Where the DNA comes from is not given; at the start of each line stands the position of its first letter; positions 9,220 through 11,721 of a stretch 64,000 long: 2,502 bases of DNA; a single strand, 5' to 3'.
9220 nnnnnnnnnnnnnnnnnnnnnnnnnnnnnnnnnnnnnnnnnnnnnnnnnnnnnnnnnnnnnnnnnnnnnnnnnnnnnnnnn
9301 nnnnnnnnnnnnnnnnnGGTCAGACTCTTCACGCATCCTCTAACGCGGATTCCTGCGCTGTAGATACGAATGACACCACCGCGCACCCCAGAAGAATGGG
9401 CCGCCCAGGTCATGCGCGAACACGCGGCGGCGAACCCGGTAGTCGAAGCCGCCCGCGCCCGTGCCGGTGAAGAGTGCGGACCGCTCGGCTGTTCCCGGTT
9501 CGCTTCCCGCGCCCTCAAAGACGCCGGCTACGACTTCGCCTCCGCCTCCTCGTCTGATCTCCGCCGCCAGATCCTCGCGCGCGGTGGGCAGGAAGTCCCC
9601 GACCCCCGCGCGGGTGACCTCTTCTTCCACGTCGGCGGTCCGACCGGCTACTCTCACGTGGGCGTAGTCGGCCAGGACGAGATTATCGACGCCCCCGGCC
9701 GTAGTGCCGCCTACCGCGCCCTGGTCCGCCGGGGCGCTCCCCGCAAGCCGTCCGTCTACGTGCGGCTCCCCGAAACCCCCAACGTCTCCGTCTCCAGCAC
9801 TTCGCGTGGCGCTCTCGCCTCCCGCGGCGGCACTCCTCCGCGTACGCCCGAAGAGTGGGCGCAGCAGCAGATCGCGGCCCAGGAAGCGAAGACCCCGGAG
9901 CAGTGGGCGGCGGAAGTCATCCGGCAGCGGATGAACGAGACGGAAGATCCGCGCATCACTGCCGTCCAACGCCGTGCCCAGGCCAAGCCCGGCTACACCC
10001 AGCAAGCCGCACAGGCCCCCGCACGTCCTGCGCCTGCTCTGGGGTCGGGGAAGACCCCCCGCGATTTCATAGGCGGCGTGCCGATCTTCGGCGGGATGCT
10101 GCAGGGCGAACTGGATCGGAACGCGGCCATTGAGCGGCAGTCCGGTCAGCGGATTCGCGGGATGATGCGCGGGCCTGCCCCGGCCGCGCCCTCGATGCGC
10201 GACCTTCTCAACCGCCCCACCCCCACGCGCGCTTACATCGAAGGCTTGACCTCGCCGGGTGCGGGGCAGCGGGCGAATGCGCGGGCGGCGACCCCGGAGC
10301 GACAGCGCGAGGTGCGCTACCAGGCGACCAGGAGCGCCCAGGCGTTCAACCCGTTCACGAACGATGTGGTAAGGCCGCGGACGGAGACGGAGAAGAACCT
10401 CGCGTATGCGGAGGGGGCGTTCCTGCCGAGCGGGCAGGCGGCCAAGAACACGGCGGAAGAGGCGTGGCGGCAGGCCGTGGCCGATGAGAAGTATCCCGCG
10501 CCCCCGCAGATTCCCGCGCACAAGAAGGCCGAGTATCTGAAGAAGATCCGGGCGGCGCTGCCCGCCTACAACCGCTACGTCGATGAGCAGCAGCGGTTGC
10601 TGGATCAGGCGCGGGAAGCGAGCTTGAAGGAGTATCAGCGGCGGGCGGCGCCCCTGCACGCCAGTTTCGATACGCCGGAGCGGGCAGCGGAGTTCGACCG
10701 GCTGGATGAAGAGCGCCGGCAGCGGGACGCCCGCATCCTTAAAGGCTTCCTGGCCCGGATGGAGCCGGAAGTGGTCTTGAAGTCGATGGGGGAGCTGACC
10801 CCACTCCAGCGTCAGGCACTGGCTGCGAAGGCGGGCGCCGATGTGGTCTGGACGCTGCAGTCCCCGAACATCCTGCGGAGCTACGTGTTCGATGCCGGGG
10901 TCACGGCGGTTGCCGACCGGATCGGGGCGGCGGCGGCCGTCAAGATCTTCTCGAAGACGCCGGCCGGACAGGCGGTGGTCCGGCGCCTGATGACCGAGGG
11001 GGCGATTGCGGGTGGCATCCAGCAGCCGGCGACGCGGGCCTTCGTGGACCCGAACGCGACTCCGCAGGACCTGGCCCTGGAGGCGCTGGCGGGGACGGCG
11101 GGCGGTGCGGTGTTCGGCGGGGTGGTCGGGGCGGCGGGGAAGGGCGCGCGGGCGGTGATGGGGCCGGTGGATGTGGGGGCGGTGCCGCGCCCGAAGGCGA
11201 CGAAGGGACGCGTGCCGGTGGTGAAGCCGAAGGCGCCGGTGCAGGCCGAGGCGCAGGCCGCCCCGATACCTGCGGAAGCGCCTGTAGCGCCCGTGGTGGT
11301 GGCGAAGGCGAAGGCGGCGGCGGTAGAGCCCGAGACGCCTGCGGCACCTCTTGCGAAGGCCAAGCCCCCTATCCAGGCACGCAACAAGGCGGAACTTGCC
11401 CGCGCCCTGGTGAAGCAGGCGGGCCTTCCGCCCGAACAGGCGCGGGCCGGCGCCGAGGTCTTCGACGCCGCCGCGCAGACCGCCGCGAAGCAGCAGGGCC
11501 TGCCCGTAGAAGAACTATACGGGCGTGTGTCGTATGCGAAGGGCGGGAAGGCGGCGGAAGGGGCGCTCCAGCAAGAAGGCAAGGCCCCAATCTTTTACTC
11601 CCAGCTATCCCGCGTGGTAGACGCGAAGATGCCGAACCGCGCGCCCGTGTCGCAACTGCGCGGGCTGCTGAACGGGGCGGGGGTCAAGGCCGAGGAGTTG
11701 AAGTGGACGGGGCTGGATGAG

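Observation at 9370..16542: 2390-aa single-ORF multidomain protein (CHAP/NlpC-P60-like Cys-His peptidase + HExxH zincin motif + long linkers)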

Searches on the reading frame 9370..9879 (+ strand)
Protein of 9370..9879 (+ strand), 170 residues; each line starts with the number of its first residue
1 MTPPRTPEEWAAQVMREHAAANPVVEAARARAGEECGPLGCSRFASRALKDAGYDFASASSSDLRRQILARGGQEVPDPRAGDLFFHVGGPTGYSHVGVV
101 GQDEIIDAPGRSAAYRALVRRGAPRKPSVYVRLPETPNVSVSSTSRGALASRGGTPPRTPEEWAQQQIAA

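Call 44: search_solved_structures(query=window:9370-9879:+, max_evalue=10, show_alignments=3)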
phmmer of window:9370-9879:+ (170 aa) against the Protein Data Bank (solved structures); distinct sequences matched with E-value up to 10: 0.

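Call 59: find_homologous_proteins(query=window:9370-9819:+, max_evalue=0.01)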
Query window:9370-9819:+: 365 candidates shared short words with the query, none scored E <= 0.01.

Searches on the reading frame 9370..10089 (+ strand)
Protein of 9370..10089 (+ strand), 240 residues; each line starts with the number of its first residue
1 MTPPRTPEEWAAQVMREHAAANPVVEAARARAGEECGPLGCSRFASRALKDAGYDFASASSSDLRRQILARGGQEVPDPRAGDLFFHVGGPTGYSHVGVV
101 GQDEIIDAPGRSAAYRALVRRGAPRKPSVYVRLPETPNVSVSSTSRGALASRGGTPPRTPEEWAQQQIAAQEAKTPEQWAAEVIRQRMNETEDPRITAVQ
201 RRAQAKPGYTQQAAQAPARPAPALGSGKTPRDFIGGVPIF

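Call 14: search_protein_families(library=pfam, proteins=[window:9370-10089:+], max_evalue=10)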
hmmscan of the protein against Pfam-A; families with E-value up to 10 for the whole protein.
window:9370-10089:+ (240 aa): 3 families
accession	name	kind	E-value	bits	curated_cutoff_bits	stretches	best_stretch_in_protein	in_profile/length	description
PF00877.26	NLPC_P60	-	0.0035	17.7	23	1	39-112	14-85/105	NlpC/P60 family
PF05257.22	CHAP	-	0.011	16.7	26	1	41-101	11-67/81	CHAP domain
PF22242.1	6PGD_like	-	0.074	13.9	27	1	98-125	58-85/98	6-phosphogluconate dehydrogenase C-terminal domain-like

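Call 80: search_protein_families(library=ncbifam, proteins=[window:9370-10089:+], max_evalue=1)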
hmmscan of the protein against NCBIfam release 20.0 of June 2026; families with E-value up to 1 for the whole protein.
window:9370-10089:+ (240 aa): 0 families

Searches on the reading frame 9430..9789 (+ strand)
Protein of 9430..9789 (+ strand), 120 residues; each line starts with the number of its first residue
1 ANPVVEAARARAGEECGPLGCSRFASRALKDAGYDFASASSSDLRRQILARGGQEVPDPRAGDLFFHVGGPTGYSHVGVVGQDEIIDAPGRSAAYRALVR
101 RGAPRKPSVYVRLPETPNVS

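Call 81: search_protein_families(library=pfam, proteins=[window:9430-9789:+], max_evalue=10)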
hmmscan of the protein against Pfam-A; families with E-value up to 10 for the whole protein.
window:9430-9789:+ (120 aa): 3 families
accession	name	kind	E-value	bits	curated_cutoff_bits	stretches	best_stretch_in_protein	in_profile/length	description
PF00877.26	NLPC_P60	-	0.0011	19.4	23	1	19-92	14-85/105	NlpC/P60 family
PF05257.22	CHAP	-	0.0048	17.8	26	1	21-81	11-67/81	CHAP domain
PF22242.1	6PGD_like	-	0.043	14.6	27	1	78-105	58-85/98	6-phosphogluconate dehydrogenase C-terminal domain-like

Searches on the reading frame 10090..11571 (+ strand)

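Call 14: search_protein_families(library=pfam, proteins=[window:10090-11571:+], max_evalue=10)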
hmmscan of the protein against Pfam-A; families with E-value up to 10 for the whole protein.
window:10090-11571:+ (494 aa): 1 family
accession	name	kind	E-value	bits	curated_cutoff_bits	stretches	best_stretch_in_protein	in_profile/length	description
PF11075.13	DUF2780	-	0.44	11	27.5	1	398-455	16-72/176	Protein of unknown function VcgC/VcgE (DUF2780)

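Call 80: search_protein_families(library=ncbifam, proteins=[window:10090-11571:+], max_evalue=1)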
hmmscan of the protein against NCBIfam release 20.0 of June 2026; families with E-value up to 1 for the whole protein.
window:10090-11571:+ (494 aa): 0 families
